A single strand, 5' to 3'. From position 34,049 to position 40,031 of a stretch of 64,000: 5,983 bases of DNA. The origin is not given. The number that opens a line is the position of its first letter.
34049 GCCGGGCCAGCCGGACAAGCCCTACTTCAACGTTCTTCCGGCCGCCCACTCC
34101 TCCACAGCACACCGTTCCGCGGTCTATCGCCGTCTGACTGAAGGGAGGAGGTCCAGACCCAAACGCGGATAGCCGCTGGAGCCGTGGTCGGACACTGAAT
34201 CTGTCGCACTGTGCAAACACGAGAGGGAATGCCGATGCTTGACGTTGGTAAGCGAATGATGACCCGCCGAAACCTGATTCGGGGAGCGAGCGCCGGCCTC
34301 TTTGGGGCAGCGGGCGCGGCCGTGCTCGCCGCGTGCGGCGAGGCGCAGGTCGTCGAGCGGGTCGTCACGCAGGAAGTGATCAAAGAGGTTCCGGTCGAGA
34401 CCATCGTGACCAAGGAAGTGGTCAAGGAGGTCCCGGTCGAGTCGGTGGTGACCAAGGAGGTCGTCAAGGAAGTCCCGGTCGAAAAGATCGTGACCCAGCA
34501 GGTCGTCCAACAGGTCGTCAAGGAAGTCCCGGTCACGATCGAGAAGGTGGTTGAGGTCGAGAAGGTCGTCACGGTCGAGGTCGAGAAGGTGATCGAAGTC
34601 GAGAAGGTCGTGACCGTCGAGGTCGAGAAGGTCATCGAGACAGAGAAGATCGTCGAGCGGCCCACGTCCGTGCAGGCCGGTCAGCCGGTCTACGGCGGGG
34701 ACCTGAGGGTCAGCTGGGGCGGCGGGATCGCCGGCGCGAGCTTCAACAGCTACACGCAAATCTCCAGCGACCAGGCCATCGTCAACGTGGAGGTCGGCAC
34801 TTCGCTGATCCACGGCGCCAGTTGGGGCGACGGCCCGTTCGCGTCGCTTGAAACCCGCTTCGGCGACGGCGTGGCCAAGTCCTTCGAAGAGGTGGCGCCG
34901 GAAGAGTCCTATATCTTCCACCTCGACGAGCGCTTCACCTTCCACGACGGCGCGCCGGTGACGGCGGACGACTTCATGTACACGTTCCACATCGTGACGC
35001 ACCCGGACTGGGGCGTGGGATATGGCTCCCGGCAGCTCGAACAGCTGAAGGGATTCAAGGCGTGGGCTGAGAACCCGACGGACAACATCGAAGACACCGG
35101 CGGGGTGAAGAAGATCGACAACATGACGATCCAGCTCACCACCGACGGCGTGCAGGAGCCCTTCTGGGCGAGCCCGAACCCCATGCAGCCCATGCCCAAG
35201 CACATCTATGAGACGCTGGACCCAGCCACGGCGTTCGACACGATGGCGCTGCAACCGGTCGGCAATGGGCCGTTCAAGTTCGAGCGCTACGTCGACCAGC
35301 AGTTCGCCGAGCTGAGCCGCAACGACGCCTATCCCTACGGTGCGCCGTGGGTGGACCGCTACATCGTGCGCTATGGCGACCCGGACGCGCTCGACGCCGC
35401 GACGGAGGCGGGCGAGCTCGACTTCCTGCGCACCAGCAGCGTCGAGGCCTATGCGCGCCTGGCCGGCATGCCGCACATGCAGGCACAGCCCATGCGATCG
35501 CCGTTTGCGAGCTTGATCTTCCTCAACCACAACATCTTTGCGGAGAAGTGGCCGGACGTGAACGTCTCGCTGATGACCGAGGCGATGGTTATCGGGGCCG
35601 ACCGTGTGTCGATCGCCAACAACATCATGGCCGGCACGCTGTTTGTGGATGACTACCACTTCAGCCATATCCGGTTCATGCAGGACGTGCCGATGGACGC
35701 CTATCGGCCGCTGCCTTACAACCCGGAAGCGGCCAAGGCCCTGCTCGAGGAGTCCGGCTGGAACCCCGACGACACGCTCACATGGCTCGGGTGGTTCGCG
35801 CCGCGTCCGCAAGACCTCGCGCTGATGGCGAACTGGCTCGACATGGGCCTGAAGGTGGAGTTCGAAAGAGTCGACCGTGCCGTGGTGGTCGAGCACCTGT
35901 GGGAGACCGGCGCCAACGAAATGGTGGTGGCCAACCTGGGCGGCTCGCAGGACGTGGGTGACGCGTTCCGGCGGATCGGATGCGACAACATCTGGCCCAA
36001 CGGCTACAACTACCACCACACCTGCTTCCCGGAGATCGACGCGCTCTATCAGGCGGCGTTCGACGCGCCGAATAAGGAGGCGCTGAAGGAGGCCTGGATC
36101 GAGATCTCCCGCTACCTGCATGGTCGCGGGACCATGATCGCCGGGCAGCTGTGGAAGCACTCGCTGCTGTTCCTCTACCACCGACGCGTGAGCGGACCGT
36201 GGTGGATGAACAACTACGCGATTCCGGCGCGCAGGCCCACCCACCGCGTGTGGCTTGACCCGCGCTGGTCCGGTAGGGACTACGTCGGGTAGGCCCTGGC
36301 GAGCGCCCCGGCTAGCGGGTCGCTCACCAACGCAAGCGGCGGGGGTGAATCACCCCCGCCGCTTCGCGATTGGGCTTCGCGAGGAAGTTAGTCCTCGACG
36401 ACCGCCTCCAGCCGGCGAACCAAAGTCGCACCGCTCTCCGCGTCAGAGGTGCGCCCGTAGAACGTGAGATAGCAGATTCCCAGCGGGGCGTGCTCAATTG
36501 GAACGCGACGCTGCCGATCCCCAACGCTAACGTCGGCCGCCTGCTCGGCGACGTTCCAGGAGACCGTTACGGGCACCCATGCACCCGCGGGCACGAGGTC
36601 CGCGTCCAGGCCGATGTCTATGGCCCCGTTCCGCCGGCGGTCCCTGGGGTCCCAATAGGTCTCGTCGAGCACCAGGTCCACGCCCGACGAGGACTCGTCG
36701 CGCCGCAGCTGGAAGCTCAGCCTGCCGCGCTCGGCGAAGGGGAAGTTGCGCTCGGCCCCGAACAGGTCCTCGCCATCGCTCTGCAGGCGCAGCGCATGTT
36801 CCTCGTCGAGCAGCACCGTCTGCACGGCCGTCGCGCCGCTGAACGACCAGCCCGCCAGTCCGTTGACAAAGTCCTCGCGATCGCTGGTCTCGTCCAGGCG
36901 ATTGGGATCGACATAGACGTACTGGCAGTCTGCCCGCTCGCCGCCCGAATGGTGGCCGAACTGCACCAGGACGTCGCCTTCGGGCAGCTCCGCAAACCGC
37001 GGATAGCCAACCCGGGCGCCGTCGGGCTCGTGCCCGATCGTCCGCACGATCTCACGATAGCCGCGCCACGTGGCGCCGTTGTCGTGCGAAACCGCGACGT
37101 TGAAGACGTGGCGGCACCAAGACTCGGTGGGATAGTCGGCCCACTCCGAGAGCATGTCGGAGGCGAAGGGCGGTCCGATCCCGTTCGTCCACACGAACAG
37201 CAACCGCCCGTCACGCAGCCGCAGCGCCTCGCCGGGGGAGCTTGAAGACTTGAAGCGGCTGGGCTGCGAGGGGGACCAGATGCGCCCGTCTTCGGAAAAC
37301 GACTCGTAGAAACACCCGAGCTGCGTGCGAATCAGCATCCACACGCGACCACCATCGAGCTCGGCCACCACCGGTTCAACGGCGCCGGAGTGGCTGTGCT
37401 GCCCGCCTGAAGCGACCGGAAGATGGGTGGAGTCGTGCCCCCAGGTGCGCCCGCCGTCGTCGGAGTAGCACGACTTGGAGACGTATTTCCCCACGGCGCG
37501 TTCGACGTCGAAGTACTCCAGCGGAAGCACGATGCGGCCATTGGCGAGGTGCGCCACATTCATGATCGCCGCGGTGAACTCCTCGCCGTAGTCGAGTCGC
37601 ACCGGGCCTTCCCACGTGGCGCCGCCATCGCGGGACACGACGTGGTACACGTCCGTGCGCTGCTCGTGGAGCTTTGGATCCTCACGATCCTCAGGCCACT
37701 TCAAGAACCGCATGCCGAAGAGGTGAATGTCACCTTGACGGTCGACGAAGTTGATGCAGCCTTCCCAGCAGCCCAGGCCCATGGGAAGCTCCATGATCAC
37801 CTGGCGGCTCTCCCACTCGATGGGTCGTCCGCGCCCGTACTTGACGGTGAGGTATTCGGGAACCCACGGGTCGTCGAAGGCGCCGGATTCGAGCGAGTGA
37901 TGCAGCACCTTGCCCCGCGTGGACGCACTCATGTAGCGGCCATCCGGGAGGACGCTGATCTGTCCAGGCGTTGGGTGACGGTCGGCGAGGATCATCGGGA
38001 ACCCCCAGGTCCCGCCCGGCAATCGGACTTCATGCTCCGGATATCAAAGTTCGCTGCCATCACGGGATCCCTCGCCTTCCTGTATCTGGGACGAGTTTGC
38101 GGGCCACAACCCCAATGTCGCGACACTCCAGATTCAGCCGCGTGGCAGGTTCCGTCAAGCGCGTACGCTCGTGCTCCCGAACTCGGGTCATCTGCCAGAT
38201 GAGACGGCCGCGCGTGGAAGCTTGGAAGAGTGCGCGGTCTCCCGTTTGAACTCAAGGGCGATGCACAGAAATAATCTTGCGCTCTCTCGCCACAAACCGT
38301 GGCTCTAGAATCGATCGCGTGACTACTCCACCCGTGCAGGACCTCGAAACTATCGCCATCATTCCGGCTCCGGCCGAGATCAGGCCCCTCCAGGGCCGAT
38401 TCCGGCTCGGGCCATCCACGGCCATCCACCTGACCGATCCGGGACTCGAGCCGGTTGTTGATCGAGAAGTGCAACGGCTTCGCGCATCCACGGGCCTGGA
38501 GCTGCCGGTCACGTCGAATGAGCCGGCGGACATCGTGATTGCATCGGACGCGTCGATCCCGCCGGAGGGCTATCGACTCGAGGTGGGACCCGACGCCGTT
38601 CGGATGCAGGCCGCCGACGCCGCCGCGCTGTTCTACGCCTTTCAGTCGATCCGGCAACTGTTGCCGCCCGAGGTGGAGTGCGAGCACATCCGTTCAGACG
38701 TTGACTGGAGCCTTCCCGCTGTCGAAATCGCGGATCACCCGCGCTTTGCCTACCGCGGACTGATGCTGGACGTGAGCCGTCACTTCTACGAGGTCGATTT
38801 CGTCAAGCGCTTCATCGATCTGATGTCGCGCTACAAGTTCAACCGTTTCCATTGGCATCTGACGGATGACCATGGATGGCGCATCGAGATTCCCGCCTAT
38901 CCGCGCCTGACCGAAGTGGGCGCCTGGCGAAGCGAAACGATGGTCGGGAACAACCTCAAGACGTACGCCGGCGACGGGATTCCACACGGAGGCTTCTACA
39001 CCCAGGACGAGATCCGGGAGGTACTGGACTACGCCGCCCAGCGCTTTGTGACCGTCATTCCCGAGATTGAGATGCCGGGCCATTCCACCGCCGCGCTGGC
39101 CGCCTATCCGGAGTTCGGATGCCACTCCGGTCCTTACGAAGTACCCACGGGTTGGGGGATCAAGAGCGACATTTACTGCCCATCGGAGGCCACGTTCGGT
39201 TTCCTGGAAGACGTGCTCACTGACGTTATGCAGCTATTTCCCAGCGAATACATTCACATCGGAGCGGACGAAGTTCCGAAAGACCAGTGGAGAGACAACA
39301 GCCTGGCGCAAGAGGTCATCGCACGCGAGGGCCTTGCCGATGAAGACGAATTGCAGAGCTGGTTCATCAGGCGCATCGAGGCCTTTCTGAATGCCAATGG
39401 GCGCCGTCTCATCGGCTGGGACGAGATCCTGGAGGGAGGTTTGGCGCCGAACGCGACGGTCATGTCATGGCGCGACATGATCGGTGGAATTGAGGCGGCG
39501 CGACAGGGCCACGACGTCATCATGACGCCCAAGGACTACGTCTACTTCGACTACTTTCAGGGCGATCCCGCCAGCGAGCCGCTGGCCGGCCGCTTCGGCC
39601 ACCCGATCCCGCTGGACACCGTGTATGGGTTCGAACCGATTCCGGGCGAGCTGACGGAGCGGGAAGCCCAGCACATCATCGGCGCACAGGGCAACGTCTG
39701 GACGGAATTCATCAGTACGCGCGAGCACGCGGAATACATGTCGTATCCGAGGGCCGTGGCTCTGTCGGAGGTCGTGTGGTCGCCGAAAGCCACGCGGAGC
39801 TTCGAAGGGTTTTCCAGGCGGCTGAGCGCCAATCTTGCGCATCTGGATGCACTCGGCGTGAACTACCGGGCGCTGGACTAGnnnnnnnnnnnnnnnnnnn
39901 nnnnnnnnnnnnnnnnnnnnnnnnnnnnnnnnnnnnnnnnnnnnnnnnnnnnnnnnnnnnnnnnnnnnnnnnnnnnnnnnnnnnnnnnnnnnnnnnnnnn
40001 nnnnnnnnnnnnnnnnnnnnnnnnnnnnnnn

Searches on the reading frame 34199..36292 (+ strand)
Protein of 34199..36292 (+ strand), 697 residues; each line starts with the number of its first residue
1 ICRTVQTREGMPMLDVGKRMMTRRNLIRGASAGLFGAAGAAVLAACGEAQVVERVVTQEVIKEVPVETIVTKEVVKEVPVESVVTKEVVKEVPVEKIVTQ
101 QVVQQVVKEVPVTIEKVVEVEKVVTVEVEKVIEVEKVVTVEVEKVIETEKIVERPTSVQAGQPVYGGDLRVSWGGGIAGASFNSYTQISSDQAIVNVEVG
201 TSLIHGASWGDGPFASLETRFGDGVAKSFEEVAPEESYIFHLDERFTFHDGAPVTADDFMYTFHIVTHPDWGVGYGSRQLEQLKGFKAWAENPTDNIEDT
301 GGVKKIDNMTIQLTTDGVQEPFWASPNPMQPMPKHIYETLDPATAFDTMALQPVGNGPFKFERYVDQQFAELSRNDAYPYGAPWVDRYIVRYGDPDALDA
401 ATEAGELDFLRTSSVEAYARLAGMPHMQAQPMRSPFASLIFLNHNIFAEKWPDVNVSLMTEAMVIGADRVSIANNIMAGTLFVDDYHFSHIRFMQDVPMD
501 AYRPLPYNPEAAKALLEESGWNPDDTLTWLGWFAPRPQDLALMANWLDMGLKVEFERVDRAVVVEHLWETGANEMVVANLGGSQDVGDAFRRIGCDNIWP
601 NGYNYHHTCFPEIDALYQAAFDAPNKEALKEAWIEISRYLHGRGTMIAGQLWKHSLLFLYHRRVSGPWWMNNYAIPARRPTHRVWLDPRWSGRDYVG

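Call 13: search_protein_families(library=pfam, proteins=[window:34199-36292:+], max_evalue=0.001)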
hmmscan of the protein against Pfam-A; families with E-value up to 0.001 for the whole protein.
window:34199-36292:+ (697 aa): 1 family
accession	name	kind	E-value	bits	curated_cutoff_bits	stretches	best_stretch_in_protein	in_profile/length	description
PF00496.27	SBP_bac_5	-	3.6e-44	151.8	32.4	1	224-590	5-356/368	Bacterial extracellular solute-binding proteins, family 5 Middle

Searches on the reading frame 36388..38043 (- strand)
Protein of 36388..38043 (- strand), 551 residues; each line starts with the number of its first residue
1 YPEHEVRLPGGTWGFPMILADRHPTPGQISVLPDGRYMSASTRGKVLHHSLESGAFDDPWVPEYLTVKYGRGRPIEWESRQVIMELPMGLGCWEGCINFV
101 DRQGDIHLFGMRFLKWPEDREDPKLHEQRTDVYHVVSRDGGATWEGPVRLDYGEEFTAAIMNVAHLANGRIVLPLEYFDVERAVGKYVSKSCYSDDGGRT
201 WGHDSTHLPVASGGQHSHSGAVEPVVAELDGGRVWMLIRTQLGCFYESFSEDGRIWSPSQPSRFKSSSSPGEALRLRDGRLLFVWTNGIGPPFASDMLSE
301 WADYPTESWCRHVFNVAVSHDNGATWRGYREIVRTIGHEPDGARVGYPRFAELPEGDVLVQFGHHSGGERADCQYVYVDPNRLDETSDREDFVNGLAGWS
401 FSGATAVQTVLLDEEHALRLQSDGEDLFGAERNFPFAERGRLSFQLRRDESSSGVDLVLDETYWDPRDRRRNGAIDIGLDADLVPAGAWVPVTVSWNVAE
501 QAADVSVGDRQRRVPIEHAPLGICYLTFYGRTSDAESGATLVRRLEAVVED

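Call 13: search_protein_families(library=pfam, proteins=[window:36388-38043:-], max_evalue=0.001)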
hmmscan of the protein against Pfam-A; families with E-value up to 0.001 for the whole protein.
window:36388-38043:- (551 aa): 3 families
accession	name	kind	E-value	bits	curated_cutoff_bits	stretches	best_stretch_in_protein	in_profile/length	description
PF13088.12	BNR_2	-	1.6e-24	87.2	31.4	1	76-358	31-275/277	BNR repeat-like domain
PF02012.26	BNR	-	1.4e-06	27.8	27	0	136-145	2-11/12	BNR/Asp-box repeat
PF13810.12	DUF4185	-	0.00016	21.5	39.5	0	300-406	115-218/309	Domain of unknown function (DUF4185)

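Call 51: search_protein_families(library=ncbifam, proteins=[window:36388-38043:-], max_evalue=0.001)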
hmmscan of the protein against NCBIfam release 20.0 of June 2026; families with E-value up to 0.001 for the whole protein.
window:36388-38043:- (551 aa): 0 families

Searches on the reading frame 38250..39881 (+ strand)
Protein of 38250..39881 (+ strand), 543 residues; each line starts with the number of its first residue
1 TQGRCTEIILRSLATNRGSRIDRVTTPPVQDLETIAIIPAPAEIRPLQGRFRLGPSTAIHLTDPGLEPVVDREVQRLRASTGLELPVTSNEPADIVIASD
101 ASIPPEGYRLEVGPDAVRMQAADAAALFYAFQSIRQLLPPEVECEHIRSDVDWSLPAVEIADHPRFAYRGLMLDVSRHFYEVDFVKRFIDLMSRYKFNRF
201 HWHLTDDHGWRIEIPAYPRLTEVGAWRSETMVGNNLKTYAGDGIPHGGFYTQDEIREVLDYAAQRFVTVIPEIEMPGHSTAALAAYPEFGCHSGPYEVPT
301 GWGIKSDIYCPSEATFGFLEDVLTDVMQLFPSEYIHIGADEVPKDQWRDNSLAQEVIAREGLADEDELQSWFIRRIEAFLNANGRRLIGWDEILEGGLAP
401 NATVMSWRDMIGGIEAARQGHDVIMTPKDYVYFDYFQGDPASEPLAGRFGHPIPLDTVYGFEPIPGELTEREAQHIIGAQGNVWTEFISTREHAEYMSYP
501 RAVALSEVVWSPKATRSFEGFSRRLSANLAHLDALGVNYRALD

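Call 13: search_protein_families(library=pfam, proteins=[window:38250-39881:+], max_evalue=0.001)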
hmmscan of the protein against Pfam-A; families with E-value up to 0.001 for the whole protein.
window:38250-39881:+ (543 aa): 2 families
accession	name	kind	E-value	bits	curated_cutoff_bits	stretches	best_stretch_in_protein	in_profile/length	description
PF00728.28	Glyco_hydro_20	-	5.6e-117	391.4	22.3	1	166-512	1-347/348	Glycosyl hydrolase family 20, catalytic domain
PF02838.20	Glyco_hydro_20b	-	1.3e-23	84.6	26.1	1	35-163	2-124/124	Glycosyl hydrolase family 20, domain 2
